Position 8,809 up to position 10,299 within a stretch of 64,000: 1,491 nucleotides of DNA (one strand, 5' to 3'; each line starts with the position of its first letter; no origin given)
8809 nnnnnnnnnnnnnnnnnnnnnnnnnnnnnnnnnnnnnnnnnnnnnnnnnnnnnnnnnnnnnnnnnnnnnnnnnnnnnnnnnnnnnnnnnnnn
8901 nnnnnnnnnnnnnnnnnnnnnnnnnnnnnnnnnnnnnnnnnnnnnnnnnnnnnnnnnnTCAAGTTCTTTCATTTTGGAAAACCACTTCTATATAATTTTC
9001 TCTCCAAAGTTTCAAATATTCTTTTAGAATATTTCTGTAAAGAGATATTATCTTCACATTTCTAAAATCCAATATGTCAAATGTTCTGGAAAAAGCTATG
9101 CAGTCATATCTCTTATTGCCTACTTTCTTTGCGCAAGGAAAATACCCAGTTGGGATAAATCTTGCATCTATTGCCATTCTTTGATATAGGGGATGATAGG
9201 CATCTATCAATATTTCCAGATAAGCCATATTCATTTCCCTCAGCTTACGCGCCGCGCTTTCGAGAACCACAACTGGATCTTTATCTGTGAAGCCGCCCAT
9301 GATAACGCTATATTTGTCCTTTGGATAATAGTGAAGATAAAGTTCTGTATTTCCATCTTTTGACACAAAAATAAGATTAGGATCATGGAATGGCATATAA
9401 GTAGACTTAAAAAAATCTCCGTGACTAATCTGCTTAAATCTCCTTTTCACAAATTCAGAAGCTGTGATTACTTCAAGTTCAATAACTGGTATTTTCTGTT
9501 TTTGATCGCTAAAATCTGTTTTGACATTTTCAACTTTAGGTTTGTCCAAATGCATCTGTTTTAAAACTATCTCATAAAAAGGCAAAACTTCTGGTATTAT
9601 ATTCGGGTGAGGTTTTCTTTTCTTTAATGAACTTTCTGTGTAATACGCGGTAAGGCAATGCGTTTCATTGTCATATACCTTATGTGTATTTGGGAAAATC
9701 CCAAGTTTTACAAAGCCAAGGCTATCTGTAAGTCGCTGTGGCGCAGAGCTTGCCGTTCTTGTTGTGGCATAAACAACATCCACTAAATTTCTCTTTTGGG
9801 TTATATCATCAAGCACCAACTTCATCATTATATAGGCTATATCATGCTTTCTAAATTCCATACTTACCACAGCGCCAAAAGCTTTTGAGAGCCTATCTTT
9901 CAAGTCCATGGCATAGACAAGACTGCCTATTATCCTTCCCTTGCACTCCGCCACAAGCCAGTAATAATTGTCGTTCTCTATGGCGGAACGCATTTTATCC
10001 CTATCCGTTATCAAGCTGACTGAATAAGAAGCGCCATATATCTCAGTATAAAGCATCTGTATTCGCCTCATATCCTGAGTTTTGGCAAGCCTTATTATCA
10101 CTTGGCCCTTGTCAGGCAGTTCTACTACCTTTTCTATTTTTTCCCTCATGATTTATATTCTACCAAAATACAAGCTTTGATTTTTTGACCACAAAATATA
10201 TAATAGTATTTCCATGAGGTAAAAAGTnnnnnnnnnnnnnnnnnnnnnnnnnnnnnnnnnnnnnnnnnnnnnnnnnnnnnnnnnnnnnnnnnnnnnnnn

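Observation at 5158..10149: Translationally coupled GNAT / LuxE-like / LuxC::adenylase-fusion operon in a non-lux context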

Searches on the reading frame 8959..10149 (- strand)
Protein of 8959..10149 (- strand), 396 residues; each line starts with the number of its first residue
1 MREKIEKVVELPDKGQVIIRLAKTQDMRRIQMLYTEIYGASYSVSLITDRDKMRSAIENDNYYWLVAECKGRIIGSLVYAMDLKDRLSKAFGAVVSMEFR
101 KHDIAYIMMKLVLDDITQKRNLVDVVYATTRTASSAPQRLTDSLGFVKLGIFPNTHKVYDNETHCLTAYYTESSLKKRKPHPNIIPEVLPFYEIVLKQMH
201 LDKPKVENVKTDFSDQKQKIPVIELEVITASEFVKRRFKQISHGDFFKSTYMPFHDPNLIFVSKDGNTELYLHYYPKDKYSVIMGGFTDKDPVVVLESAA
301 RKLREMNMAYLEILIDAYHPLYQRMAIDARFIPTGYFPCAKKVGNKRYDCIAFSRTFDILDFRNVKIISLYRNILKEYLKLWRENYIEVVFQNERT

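Call 7: search_protein_families(library=pfam, proteins=[window:8959-10149:-], max_evalue=0.01)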
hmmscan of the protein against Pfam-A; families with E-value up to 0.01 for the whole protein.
window:8959-10149:- (396 aa): 3 families
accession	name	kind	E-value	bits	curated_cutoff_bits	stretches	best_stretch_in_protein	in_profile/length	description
PF00583.31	Acetyltransf_1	-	0.00037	21.2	20.7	1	36-146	10-116/116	Acetyltransferase (GNAT) family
PF13673.13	Acetyltransf_10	-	0.0024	18.3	23.6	1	49-122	18-87/128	Acetyltransferase (GNAT) domain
PF13420.13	Acetyltransf_4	-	0.0032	17.9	24.3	1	19-159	1-147/155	Acetyltransferase (GNAT) domain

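Call 8: search_protein_families(library=ncbifam, proteins=[window:8959-10149:-], max_evalue=0.01)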
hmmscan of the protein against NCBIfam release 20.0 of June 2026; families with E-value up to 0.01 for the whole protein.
window:8959-10149:- (396 aa): 2 families
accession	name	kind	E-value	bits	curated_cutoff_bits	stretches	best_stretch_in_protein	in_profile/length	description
NF040504.1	resist_ArsN1b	equivalog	9e-05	22.3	210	1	19-156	1-143/159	arsinothricin resistance N-acetyltransferase ArsN1 family B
TIGR01575.1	rimI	equivalog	0.00023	21.3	86.4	1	37-154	8-120/132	ribosomal protein S18-alanine N-acetyltransferase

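Call 14: find_homologous_proteins(query=window:8959-10149:-, max_evalue=0.001)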
Query window:8959-10149:- (396 aa): 215 proteins with E <= 0.001 among 2523 candidates; the best 120 are listed.
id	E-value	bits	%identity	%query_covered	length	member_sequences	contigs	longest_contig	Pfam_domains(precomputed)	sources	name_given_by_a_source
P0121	1.3e-263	892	100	100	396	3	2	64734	-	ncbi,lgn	-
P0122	1.6e-224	764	85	99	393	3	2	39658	-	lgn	-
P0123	4.8e-222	755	86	99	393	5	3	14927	PF00583.32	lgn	-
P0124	2.1e-207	707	78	99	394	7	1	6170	-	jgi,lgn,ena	-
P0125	7.5e-197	672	75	96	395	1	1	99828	PF00583.32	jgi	-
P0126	1.2e-193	662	73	98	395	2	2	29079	-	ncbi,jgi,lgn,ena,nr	ncbi:MAG: hypothetical protein COT17_04065 [Elusimicrobia bacterium CG08_land_8_20_14_0_20_51_18]|nr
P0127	1.4e-179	616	68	97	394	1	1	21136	-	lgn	-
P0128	3.1e-178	611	67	99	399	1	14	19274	PF00583.32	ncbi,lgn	-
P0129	3.8e-177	608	67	99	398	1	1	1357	PF00583.32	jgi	jgi:RimJ/RimL family protein N-acetyltransferase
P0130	2.9e-176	605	66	98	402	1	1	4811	PF00583.32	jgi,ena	-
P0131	2.9e-176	605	65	99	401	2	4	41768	PF00583.32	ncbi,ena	-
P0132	4.8e-176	604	66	99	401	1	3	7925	-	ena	-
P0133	4.9e-176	604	66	99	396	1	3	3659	PF00583.32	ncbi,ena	-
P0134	5.7e-176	604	66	99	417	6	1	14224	PF00583.32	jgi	-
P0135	1.2e-175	603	65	99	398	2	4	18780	-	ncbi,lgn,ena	-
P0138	4.9e-175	601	65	99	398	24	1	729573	PF00583.32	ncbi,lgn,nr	ncbi:MAG: GNAT family N-acetyltransferase [Elusimicrobiales bacterium]|nr:GNAT family N-acetyltransf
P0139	5.6e-175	600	65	99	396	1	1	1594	PF00583.32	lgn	-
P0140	5.9e-175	600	66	99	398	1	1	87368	PF00583.32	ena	-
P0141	7.3e-175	600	65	99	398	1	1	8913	PF00583.32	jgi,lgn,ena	-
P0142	7.8e-175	600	66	97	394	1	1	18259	PF00583.32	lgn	-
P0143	2.1e-174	599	66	99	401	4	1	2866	PF00583.32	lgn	-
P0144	2.3e-174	598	66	98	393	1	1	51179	PF00583.32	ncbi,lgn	ncbi:MAG: hypothetical protein K6357_07960 [Elusimicrobiota bacterium]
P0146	3.4e-174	598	65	99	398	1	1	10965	PF00583.32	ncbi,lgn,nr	ncbi:MAG: GNAT family N-acetyltransferase [Elusimicrobiales bacterium]|nr:GNAT family N-acetyltransf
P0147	3.7e-174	598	67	97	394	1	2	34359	PF00583.32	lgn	-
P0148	4.4e-174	598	64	99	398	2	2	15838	PF00583.32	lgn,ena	-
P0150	7.7e-174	597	66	99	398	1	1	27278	PF00583.32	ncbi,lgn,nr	ncbi:MAG: GNAT family N-acetyltransferase [Elusimicrobia bacterium]|nr:GNAT family N-acetyltransfera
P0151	8.8e-174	597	66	99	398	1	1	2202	PF00583.32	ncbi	-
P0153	1.3e-173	596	65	99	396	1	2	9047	PF00583.32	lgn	-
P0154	2.7e-173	595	67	97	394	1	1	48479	PF00583.32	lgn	-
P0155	2.9e-173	595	65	99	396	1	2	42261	PF13673.14,PF00583.32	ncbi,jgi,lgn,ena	ncbi:MAG: GNAT family N-acetyltransferase [Elusimicrobiales bacterium]|jgi:RimJ/RimL family protein 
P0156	3.7e-173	594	65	98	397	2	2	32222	PF00583.32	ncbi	ncbi:MAG: GNAT family N-acetyltransferase [Elusimicrobiales bacterium]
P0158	4.4e-173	594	65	99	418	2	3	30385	PF13673.14,PF00583.32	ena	-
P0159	5.1e-173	594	65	99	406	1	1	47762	PF00583.32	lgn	-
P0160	6.7e-173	594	68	98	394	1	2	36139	PF00583.32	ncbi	-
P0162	9.8e-173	593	66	99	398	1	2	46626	PF00583.32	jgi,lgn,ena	-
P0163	1.1e-172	593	65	96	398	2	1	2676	PF00583.32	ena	-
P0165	1.5e-172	592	65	99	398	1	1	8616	PF00583.32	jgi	-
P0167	1.9e-172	592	65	99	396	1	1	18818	PF00583.32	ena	-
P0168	2.3e-172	592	65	98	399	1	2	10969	PF00583.32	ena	-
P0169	2.5e-172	592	65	98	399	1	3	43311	PF00583.32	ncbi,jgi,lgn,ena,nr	ncbi:MAG TPA: hypothetical protein PKI19_00875 [Elusimicrobiales bacterium]|nr:hypothetical protein 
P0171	4.9e-172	591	64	99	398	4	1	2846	PF00583.32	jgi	-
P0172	5.9e-172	591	66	97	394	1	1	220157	PF13673.14,PF00583.32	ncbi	-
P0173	6.2e-172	590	65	99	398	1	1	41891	PF00583.32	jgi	jgi:RimJ/RimL family protein N-acetyltransferase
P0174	7.5e-172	590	65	99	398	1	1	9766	PF00583.32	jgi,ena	-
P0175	8.3e-172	590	64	99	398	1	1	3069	PF00583.32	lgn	-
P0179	1.6e-171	589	66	98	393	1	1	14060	PF00583.32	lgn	-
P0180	1.6e-171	589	65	98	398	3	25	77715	PF13673.14,PF00583.32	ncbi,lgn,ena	-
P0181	1.8e-171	589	64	99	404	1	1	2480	PF00583.32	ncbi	-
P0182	2.5e-171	588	64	99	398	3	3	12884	PF00583.32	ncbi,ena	-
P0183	2.6e-171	588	64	99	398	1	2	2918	PF00583.32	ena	-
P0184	2.7e-171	588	65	98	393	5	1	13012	PF00583.32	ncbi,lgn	ncbi:MAG: GNAT family N-acetyltransferase [Elusimicrobiota bacterium]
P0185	3.0e-171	588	64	99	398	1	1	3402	PF00583.32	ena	-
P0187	3.6e-171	588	65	99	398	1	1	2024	PF00583.32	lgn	-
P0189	4.6e-171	588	64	99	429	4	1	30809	PF00583.32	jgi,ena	-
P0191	1.1e-170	586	64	99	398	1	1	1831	PF00583.32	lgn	-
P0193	1.9e-170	586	66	98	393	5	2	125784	PF00583.32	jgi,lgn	jgi:hypothetical protein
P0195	2.4e-170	585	64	99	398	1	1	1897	PF00583.32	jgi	jgi:RimJ/RimL family protein N-acetyltransferase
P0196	2.7e-170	585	64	99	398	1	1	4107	PF13673.14,PF00583.32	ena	-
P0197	2.8e-170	585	64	99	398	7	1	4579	PF00583.32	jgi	jgi:RimJ/RimL family protein N-acetyltransferase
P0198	2.9e-170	585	64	99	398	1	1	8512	PF00583.32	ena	-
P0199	3.1e-170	585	63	99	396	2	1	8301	PF13673.14,PF00583.32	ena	-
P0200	3.3e-170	585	63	99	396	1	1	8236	PF00583.32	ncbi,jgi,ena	-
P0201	3.3e-170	585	64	99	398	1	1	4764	PF00583.32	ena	-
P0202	3.7e-170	585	63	99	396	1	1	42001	PF00583.32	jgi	-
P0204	5.0e-170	584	63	99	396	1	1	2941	PF13673.14,PF13302.14,PF00583.32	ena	-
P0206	7.1e-170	584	65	99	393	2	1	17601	PF00583.32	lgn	-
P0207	7.3e-170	584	64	99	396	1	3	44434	PF13673.14,PF00583.32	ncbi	ncbi:MAG: GNAT family N-acetyltransferase [Elusimicrobiota bacterium]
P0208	7.5e-170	584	63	99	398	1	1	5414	PF00583.32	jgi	jgi:RimJ/RimL family protein N-acetyltransferase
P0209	7.8e-170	584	63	99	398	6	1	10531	PF00583.32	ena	-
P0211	1.7e-169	582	64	99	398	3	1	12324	PF00583.32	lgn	-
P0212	2.0e-169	582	63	98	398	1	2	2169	PF00583.32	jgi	jgi:RimJ/RimL family protein N-acetyltransferase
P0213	2.2e-169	582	64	99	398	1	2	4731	PF00583.32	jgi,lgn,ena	jgi:RimJ/RimL family protein N-acetyltransferase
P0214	2.5e-169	582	62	99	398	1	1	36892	PF00583.32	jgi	jgi:RimJ/RimL family protein N-acetyltransferase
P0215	4.1e-169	581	64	99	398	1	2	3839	PF00583.32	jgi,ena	-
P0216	5.7e-169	581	64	99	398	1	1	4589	PF00583.32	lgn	-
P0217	5.7e-169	581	63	99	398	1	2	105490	PF00583.32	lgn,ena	-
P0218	7.8e-169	580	63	99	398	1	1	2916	PF00583.32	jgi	-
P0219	7.9e-169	580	64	99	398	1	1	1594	PF00583.32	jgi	-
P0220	8.4e-169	580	64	99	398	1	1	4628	PF00583.32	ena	-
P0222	9.5e-169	580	64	99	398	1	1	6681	PF00583.32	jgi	jgi:RimJ/RimL family protein N-acetyltransferase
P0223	1.1e-168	580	64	99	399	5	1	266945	PF00583.32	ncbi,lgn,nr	ncbi:MAG: hypothetical protein PHV33_07690 [Elusimicrobiales bacterium]|nr:hypothetical protein [Elu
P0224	1.1e-168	580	64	99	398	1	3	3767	PF00583.32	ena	-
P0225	1.3e-168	580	63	99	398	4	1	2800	PF00583.32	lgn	-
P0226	1.3e-168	580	65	99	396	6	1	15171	PF00583.32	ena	-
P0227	2.1e-168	579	64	99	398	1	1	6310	PF00583.32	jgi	-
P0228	2.2e-168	579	64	99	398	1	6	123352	PF00583.32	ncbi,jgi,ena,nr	ncbi:MAG: hypothetical protein A2049_03155 [Elusimicrobia bacterium GWA2_62_23]|nr:MAG: hypothetical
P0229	2.2e-168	579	63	99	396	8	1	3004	PF00583.32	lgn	-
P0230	2.4e-168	579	64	99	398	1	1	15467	PF00583.32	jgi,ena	-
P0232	4.5e-168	578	64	99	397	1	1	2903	PF13302.14,PF00583.32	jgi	jgi:RimJ/RimL family protein N-acetyltransferase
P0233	6.7e-168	577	63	99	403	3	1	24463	PF00583.32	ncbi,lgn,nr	ncbi:MAG: GNAT family N-acetyltransferase [Elusimicrobiales bacterium]|nr:GNAT family N-acetyltransf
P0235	8.4e-168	577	64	99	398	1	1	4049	PF00583.32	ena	-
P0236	1.1e-167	577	62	99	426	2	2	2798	PF00583.32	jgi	-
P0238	2.1e-167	576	63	99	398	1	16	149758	PF00583.32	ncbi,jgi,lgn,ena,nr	ncbi:MAG TPA: hypothetical protein DCW72_10280 [Elusimicrobia bacterium]|nr:MAG: hypothetical protei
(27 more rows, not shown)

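Call 22: search_protein_representatives(protein=window:8959-10149:-)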
Query: 396 residues. Proteins with E-value up to 0.001 (for the whole library): 378; up to 1e-10: 203; up to 1e-30: 89. The best 150 are listed.
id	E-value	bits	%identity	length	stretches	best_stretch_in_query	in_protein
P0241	5.0e-125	434.4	51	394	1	5-392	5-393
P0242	1.1e-111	390.5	49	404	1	16-389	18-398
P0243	1.7e-82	294.5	41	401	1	15-392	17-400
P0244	4.2e-76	273.4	47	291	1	10-280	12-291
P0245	3.8e-75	270.2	69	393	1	3-177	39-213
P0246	8.4e-75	269.1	37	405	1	14-387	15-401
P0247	1.0e-73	265.5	37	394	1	16-387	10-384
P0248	2.4e-73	264.3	38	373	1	17-390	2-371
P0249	7.4e-71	256.1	36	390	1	13-387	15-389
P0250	1.4e-70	255.2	37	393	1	9-388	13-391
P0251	2.6e-70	254.3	36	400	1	13-387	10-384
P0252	7.2e-69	249.6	35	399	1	17-387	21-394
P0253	4.8e-68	246.9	36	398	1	11-392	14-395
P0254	1.8e-66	241.7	34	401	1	8-383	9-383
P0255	7.7e-64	233.0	36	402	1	10-380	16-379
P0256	9.3e-64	232.8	33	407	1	2-383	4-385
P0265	2.8e-52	195.0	31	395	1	16-393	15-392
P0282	2.0e-44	169.1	27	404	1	16-384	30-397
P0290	3.2e-41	158.6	33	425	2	99-388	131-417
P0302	6.3e-37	144.5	26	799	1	21-381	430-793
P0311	4.9e-34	134.9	32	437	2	97-387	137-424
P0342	2.7e-28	116.0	26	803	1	19-383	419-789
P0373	1.8e-20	90.3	29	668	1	18-275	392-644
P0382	7.4e-19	85.0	27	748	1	14-375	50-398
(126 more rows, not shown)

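Call 23: list_cluster_members(proteins=[P0243, P0246, P0251, P0256, P0265, P0282, P0302, P0342, P0373, P0382])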
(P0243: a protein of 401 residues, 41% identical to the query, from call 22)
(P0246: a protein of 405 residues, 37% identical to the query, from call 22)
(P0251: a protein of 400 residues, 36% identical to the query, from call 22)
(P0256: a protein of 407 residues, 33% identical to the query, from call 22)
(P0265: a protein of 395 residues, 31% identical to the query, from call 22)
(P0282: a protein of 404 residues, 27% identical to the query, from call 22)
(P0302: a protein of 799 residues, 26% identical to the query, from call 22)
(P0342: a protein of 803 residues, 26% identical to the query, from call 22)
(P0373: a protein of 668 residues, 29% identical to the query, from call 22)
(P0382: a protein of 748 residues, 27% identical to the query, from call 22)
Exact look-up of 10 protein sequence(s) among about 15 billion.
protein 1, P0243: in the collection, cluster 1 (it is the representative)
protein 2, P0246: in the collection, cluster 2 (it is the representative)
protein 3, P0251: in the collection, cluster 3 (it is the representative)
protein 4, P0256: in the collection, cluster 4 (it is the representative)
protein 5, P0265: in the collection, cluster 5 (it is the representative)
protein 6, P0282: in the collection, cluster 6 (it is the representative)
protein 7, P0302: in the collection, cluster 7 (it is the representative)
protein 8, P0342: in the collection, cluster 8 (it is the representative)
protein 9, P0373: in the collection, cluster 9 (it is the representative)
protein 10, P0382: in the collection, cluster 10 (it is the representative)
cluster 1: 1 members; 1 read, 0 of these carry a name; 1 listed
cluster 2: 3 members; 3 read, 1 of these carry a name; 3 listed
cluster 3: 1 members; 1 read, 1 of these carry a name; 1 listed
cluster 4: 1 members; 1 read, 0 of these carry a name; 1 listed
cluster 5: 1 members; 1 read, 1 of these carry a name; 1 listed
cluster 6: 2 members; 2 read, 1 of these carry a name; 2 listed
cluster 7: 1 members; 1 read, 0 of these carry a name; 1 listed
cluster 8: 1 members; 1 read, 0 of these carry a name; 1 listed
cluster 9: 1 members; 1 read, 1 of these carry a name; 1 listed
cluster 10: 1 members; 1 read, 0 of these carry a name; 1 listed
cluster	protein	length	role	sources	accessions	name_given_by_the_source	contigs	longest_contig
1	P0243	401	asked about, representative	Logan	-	-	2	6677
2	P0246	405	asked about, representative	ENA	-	-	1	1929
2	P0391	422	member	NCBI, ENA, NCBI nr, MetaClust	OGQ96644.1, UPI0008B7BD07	MAG: hypothetical protein A2284_10555 [Deltaproteobacteria bacterium RIFOXYA12_FULL_61_11] | status=active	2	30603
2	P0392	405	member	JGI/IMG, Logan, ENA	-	-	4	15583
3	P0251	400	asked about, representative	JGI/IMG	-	hypothetical protein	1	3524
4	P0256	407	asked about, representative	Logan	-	-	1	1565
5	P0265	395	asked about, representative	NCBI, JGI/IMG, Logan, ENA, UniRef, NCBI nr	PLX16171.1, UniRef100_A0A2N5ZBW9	MAG: hypothetical protein C0601_11150 [Candidatus Muiribacterium halophilum] | N-acetyltransferase domain-containing protein n=1 Tax=Muiribacterium halophilum ... | MAG: hypothetical protein C0601_11150 [Candidatus Muirbacterium halophilum]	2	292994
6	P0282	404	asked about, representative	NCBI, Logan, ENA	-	-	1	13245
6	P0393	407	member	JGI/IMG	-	hypothetical protein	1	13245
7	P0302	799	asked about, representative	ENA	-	-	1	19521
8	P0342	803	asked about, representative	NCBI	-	-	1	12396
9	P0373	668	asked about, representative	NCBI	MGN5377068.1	MFS transporter [Streptomyces lasalocidi]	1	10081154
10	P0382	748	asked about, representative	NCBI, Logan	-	-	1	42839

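Call 24: search_protein_families(library=pfam, proteins=[P0302, P0342, P0373, P0382, P0290, P0311, P0246, P0282], max_evalue=0.01)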
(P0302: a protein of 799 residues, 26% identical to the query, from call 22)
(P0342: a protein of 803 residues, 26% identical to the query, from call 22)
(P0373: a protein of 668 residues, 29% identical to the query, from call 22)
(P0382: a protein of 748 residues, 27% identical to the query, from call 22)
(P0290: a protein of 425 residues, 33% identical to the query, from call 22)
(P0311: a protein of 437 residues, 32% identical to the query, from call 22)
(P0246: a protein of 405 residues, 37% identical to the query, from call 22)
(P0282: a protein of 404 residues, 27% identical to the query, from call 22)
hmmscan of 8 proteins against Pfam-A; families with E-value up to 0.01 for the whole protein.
P0302 (799 aa): 2 families
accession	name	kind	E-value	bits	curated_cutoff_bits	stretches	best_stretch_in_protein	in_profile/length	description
PF07690.21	MFS_1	-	1e-20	74.4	33.4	2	16-370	1-336/347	Major Facilitator Superfamily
PF05977.19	MFS_3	-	7.3e-06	25.1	27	1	8-416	7-395/524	Transmembrane secretion effector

P0342 (803 aa): 4 families
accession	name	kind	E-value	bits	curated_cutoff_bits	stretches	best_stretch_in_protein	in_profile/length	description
PF07690.21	MFS_1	-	3.8e-13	49.5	33.4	1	24-350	11-338/347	Major Facilitator Superfamily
PF00583.31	Acetyltransf_1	-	2.7e-07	31.3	20.7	1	442-523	12-93/116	Acetyltransferase (GNAT) family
PF13302.13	Acetyltransf_3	-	0.0038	18.4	25.4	1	448-545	32-134/138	Acetyltransferase (GNAT) domain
PF13508.13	Acetyltransf_7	-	0.0064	17.3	27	0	463-516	5-54/84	Acetyltransferase (GNAT) domain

P0373 (668 aa): 5 families
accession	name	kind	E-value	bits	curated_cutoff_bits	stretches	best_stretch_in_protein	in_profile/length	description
PF07690.21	MFS_1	-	5.4e-15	55.6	33.4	1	23-287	34-303/347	Major Facilitator Superfamily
PF00583.31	Acetyltransf_1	-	2.8e-09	37.7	20.7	1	435-506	33-102/116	Acetyltransferase (GNAT) family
PF13508.13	Acetyltransf_7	-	1.2e-05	26.1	27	1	444-496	11-62/84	Acetyltransferase (GNAT) domain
PF05977.19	MFS_3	-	0.00016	20.7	27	1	28-271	52-298/524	Transmembrane secretion effector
PF13302.13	Acetyltransf_3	-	0.0094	17.1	25.4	0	438-521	56-138/138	Acetyltransferase (GNAT) domain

P0382 (748 aa): 2 families
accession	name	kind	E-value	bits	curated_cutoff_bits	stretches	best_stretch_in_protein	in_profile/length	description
PF00583.31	Acetyltransf_1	-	3.3e-08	34.3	20.7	1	644-734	32-115/116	Acetyltransferase (GNAT) family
PF13302.13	Acetyltransf_3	-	0.00025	22.2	25.4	0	642-735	52-137/138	Acetyltransferase (GNAT) domain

P0290 (425 aa): 0 families

P0311 (437 aa): 0 families

P0246 (405 aa): 4 families
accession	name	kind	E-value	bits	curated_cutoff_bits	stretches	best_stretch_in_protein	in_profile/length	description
PF00583.31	Acetyltransf_1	-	1.5e-06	28.9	20.7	1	54-147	24-116/116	Acetyltransferase (GNAT) family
PF13673.13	Acetyltransf_10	-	0.00042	20.7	23.6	1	46-150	15-110/128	Acetyltransferase (GNAT) domain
PF13508.13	Acetyltransf_7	-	0.00053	20.7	27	1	63-149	3-84/84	Acetyltransferase (GNAT) domain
PF13302.13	Acetyltransf_3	-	0.004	18.3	25.4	1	21-148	5-138/138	Acetyltransferase (GNAT) domain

P0282 (404 aa): 1 family
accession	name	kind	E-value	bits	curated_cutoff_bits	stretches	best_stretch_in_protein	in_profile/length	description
PF00583.31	Acetyltransf_1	-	0.0053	17.5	20.7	0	43-117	3-75/116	Acetyltransferase (GNAT) family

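Call 25: predict_structure(alignment_id=A1)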
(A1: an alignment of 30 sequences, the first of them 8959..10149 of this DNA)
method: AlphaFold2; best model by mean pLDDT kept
length: 396 residues; sequences in the alignment: 30
mean_pLDDT: 85.8   pTM: 0.84
mean pLDDT of the five models: 85.8, 83.3, 82.3, 78.4, 74.8
residues with pLDDT >= 90: 214; 70-90: 126; 50-70: 49; < 50: 7
segments of 3 or more residues with pLDDT < 50: 393-396
pLDDT, mean of each block of 10 residues (from residue 1): 78 92 94 83 77 89 92 91 78 83 90 90 85 65 87 58 76 93 95 89 95 88 95 93 91 90 96 88 95 97 91 95 96 92 93 83 60 75 71 45
secondary structure, 60 per line:
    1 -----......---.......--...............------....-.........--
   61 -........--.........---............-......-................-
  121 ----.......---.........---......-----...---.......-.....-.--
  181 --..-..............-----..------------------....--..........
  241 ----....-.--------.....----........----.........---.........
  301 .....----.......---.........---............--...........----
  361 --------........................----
elements in order: E6-11 E15-21 H24-38 H45-48 H50-58 E62-69 E72-80 E87-95 H97-102 H104-119 E125-131 H135-143 E147-152 E164-170 H172-176 H186-199 E225-228 H231-240 H245-248 E259-263 E268-275 E280-288 H292-305 E310-316 H320-328 E332-343 E346-356 H369-392

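Call 29: fold_search(model_id=the predicted structure, library=pdb)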
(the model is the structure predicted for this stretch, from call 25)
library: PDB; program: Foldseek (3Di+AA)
matches with E <= 10: 1380; with E <= 0.001: 669
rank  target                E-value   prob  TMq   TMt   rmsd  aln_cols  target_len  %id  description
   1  3igr_A                2.3e-09  1.00  0.35  0.70   3.9       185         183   17  The Crystal Structure of Ribosomal-protein-S5-alanine Acetyltransferase from Vibrio fischeri to 2.0A (released 2009-09-01)
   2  8gxj_C                8.8e-09  1.00  0.33  0.63   4.8       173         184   12  Pseudomonas aeruginosa N-acetyltransferase domain-containing protein PA3270 (released 2022-10-12)
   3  5wph_A                2.3e-08  1.00  0.32  0.67   3.4       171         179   21  Crystal structure of ArsN, N-acetyltransferase with substrate AST from Pseudomonas putida KT2440 (released 2018-10-10)
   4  6cy6                  2.3e-08  1.00  0.33  0.71   4.7       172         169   18  Crystal structure of spermidine/spermine N-acetyltransferase SpeG from Escherichia coli in complex with tris(hydroxymeth (released 2018-04-18)
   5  3wr7_A                2.9e-08  1.00  0.33  0.69   5.1       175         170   18  Crystal Structure of Spermidine Acetyltransferase from Escherichia coli (released 2015-09-02)
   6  4jwp_A                3.0e-08  1.00  0.33  0.73   3.7       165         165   19  Crystal structure of Ribosomal-protein-alanine N-acetyltransferase from Brucella melitensis in complex with Acetyl CoA (released 2013-05-01)
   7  5jtf_A                3.6e-08  1.00  0.33  0.70   3.6       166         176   22  Crystal structure of ArsN N-acetyltransferase from Pseudomonas putida KT2440 (released 2017-05-17)
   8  2i79_D                4.6e-08  1.00  0.34  0.75   3.6       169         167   17  The crystal structure of the acetyltransferase of GNAT family from Streptococcus pneumoniae (released 2006-10-10)
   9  5jtf_B                4.6e-08  1.00  0.33  0.70   3.7       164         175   22  Crystal structure of ArsN N-acetyltransferase from Pseudomonas putida KT2440 (released 2017-05-17)
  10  1yr0_A                5.5e-08  1.00  0.32  0.72   3.7       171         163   20  Crystal structure of phosphinothricin acetyltransferase from agrobacterium tumefaciens (released 2005-02-15)
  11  6c37                  5.5e-08  1.00  0.34  0.61   3.8       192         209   15  Mycobacterium smegmatis RimJ in complex with CoA-disulfide (released 2019-01-16)
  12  8gxk_C                5.8e-08  1.00  0.33  0.64   4.1       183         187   15  Pseudomonas jinjuensis N-acetyltransferase (released 2022-10-12)
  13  8gxj_B                6.5e-08  1.00  0.32  0.62   4.2       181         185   11  Pseudomonas aeruginosa N-acetyltransferase domain-containing protein PA3270 (released 2022-10-12)
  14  9en3                  6.5e-08  1.00  0.36  0.41  12.8       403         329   10  Crystal structure of Histidine acetyltransferase with L-histidine and S-ethyl-coenzyme A (released 2025-03-26)
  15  2i79_E                7.3e-08  1.00  0.34  0.74   3.7       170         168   17  The crystal structure of the acetyltransferase of GNAT family from Streptococcus pneumoniae (released 2006-10-10)
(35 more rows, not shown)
